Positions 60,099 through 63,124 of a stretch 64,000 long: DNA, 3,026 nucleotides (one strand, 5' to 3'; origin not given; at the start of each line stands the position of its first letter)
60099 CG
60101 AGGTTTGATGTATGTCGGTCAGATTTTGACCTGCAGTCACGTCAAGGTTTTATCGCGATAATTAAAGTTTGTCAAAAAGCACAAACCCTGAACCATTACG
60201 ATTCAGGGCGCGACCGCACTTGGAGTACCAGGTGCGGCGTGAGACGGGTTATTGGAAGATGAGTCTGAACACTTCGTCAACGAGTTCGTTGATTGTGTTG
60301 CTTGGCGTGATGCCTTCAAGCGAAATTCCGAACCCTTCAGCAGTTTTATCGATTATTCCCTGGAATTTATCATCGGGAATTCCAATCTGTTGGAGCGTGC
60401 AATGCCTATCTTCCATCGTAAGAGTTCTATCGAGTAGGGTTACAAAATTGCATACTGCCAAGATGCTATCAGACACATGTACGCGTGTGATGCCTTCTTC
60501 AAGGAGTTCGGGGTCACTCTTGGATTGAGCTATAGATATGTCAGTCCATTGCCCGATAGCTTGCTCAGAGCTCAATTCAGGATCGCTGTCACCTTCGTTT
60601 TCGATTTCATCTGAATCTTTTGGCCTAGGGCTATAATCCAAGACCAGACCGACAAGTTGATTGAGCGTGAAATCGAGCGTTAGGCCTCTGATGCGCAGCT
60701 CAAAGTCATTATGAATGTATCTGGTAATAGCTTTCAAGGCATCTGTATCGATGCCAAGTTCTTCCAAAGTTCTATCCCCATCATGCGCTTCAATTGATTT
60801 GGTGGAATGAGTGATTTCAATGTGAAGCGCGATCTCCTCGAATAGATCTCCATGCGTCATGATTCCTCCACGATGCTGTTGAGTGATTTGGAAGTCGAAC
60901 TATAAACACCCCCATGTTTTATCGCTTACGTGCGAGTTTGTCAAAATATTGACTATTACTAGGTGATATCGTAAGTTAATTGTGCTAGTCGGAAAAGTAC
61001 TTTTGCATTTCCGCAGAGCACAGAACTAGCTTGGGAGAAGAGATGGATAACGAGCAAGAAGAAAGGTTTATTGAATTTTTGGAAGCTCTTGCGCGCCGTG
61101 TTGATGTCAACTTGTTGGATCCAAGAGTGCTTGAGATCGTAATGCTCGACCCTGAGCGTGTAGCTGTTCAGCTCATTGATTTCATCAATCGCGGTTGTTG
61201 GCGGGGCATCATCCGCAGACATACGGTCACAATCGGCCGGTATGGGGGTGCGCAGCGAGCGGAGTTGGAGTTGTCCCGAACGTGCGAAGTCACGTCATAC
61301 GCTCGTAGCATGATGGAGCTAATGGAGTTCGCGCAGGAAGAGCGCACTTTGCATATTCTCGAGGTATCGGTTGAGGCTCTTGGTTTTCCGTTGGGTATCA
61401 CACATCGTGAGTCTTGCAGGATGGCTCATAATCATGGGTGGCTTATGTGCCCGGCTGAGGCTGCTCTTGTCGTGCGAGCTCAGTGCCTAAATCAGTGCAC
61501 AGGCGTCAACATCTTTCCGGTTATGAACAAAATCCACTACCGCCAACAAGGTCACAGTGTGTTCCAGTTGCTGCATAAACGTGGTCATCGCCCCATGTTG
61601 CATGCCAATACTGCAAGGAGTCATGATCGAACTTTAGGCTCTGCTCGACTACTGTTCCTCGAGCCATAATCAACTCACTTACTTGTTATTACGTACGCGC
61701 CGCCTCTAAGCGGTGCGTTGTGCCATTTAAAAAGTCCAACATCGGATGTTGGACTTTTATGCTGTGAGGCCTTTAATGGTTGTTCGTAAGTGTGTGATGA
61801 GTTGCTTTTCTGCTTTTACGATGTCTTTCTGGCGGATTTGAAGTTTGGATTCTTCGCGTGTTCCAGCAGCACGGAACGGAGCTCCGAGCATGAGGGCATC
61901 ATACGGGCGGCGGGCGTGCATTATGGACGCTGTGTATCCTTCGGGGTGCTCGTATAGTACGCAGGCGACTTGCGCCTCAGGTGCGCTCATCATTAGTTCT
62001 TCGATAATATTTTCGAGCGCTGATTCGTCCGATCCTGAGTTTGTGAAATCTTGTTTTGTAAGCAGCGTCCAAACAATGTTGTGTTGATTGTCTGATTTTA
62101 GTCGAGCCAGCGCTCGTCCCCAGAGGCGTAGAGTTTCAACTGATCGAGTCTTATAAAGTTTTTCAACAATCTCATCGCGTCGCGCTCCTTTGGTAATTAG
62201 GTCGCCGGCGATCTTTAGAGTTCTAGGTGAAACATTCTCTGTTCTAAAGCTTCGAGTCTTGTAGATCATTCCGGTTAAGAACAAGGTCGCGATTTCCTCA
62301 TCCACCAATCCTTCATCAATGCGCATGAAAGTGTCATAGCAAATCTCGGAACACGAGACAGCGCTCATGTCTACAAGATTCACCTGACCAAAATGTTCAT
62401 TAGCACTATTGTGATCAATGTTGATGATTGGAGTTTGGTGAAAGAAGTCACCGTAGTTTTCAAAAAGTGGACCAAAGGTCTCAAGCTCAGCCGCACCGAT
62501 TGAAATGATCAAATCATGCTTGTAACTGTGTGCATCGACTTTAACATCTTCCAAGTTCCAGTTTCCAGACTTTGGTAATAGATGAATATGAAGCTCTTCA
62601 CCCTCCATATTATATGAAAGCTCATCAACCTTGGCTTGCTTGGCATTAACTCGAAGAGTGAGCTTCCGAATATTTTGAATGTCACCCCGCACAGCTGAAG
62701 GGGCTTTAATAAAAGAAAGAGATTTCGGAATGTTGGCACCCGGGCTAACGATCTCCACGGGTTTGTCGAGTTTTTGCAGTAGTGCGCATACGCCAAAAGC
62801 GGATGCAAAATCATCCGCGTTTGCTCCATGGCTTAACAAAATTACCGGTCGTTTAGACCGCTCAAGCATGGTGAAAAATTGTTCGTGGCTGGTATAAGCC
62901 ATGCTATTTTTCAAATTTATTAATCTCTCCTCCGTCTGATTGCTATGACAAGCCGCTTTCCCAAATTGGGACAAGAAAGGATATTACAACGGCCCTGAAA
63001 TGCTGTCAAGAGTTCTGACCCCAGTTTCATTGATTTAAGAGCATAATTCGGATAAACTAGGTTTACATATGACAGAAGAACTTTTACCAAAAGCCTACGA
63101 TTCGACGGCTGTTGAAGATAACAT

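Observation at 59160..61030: Cassette array of small acidic ACP-like genes, each with a near-identical promoter and twin-hairpin terminator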

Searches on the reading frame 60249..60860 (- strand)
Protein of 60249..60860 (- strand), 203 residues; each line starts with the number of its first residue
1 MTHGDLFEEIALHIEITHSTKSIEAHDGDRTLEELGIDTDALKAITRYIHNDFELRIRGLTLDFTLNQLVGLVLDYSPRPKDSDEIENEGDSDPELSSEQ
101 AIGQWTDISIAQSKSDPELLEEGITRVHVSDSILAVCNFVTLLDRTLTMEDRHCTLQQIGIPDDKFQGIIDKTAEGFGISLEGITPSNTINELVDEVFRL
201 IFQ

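Call 3: search_protein_families(library=pfam, proteins=[window:60249-60860:-], max_evalue=1)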
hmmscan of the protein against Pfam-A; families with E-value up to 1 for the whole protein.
window:60249-60860:- (203 aa): 0 families

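Call 12: search_protein_families(library=ncbifam, proteins=[window:60249-60860:-], max_evalue=1)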
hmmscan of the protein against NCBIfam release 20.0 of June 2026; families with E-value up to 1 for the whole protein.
window:60249-60860:- (203 aa): 0 families

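Call 13: search_protein_families(library=phrogs, proteins=[window:60249-60860:-], max_evalue=1)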
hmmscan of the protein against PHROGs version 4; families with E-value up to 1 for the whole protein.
window:60249-60860:- (203 aa): 0 families

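Call 15: find_encoding_contigs(protein=window:60249-60860:-, flank=10000, max_places=6)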
Protein window:60249-60860:- (203 aa): 11 contigs read that carry it; 6 places shown.
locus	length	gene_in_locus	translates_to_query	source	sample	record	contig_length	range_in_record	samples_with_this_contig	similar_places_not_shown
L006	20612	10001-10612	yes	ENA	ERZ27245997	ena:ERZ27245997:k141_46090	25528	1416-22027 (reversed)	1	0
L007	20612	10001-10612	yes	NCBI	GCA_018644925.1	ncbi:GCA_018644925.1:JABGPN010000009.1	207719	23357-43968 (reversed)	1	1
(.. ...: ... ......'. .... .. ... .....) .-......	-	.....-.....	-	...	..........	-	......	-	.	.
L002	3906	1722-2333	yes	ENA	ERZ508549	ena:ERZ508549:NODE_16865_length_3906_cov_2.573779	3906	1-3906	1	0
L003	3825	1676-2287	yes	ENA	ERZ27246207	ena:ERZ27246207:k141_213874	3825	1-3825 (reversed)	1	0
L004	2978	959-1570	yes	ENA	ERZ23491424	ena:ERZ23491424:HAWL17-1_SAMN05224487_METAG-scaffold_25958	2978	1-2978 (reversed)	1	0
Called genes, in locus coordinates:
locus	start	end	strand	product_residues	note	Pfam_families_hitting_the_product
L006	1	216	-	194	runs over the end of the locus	-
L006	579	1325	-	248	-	PF00781:DAGK_cat (weak)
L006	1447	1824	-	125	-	-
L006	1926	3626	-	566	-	PF03485:Arg_tRNA_synt_N, PF00750:tRNA-synt_1d, PF05746:DALR_1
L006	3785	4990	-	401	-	PF00579:tRNA-synt_1b, PF22421:SYY_C-terminal, PF01479:S4 (weak)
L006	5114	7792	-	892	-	PF00133:tRNA-synt_1, PF09334:tRNA-synt_1g, PF00133:tRNA-synt_1, PF08264:Anticodon_1, PF10458:Val_tRNA-synt_C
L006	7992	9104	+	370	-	-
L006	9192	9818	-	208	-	-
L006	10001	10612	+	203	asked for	-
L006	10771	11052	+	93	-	-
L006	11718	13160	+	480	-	PF01743:PolyA_pol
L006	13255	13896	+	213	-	-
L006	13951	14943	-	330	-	PF13191:AAA_16 (faint), PF00004:AAA, PF17871:AAA_lid_9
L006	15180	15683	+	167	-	-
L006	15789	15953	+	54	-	-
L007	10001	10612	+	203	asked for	-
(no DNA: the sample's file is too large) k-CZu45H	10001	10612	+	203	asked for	-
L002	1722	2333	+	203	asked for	-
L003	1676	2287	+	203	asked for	-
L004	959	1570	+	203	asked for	-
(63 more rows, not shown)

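Call 20: find_homologous_proteins(query=window:60249-60860:-, max_evalue=0.01)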
Query window:60249-60860:- (203 aa): 1 proteins with E <= 0.01 among 390 candidates.
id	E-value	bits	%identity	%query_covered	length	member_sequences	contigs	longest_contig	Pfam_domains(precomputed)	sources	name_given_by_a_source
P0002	1.2e-127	441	100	100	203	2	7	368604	-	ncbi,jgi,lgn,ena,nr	ncbi:hypothetical protein HN358_01930 [Candidatus Uhrbacteria bacterium]|jgi:hypothetical protein|nr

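Call 37: predict_structure(protein=window:60249-60860:-)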
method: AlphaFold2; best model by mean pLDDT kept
length: 203 residues; sequences in the alignment: 1
mean_pLDDT: 40.3   pTM: 0.33
mean pLDDT of the five models: 40.3, 37.5, 36.8, 34.3, 29.7
residues with pLDDT >= 90: 0; 70-90: 10; 50-70: 45; < 50: 148
segments of 3 or more residues with pLDDT < 50: 1-138, 144-149, 201-203
pLDDT, mean of each block of 10 residues (from residue 1): 23 21 30 38 34 26 32 30 35 32 28 31 30 47 49 63 69 61 69 56 44
secondary structure, 60 per line:
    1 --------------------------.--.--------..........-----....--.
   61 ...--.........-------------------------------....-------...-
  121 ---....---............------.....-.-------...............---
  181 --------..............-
elements in order: H39-48 E54-57 E60-63 H66-74 E106-109 E124-127 H131-142 H149-153 H163-177 H190-202

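Call 70: search_protein_families(library=padloc, proteins=[window:60249-60860:-], max_evalue=0.01)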
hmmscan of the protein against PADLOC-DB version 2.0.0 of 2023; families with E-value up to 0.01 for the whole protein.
window:60249-60860:- (203 aa): 0 families

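Call 82: search_dna_similar(query=window:60249-60860:-, collection=phages, mode=protein, max_evalue=1, max_rows=10)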
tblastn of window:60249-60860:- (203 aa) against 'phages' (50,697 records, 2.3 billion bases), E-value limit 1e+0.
No match.

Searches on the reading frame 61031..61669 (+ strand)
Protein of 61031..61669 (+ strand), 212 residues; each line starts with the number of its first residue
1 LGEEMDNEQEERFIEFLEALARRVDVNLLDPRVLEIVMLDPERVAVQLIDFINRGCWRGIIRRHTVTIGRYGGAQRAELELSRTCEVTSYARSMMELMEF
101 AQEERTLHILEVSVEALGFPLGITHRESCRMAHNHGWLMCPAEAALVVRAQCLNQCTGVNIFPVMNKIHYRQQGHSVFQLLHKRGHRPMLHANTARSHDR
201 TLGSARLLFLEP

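Call 3: search_protein_families(library=pfam, proteins=[window:61031-61669:+], max_evalue=1)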
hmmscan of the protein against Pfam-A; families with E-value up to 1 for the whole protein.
window:61031-61669:+ (212 aa): 1 family
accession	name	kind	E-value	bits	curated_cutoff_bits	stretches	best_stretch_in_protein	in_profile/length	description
PF23724.1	Dredd_2nd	-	0.11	13.3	27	1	2-40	15-56/99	Caspase-8, second domain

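Call 12: search_protein_families(library=ncbifam, proteins=[window:61031-61669:+], max_evalue=1)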
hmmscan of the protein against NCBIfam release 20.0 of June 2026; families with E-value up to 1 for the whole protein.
window:61031-61669:+ (212 aa): 1 family
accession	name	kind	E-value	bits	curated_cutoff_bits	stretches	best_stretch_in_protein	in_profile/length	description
NF047936.1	antiphage_GapS6b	subfamily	0.14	9.8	850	1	9-54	546-591/1089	GapS6b family protein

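Call 13: search_protein_families(library=phrogs, proteins=[window:61031-61669:+], max_evalue=1)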
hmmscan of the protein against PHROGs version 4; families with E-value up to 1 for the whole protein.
window:61031-61669:+ (212 aa): 0 families

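Call 70: search_protein_families(library=padloc, proteins=[window:61031-61669:+], max_evalue=0.01)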
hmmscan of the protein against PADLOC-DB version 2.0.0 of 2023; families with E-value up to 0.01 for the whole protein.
window:61031-61669:+ (212 aa): 0 families

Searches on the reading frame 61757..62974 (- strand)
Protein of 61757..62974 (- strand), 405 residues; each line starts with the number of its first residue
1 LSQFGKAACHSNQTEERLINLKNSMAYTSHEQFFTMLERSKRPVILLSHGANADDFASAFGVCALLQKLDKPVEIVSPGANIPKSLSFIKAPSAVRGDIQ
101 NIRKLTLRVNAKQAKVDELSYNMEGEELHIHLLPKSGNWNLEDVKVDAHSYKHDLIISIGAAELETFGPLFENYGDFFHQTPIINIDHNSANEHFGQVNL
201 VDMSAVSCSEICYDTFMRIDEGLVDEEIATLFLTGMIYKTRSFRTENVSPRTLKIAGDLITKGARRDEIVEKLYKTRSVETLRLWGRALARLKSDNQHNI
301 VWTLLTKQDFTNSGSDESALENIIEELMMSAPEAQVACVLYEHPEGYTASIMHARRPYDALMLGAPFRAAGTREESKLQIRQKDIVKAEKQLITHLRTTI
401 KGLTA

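Call 3: search_protein_families(library=pfam, proteins=[window:61757-62974:-], max_evalue=1)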
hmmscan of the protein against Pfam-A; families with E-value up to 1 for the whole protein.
window:61757-62974:- (405 aa): 2 families
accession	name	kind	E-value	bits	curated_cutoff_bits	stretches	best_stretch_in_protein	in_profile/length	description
PF01368.27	DHH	-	0.00022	22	28.1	1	48-236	6-125/125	DHH family, N-terminal domain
PF00205.28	TPP_enzyme_M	-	0.0021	18.2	30.4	0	150-192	75-115/137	Thiamine pyrophosphate enzyme, central domain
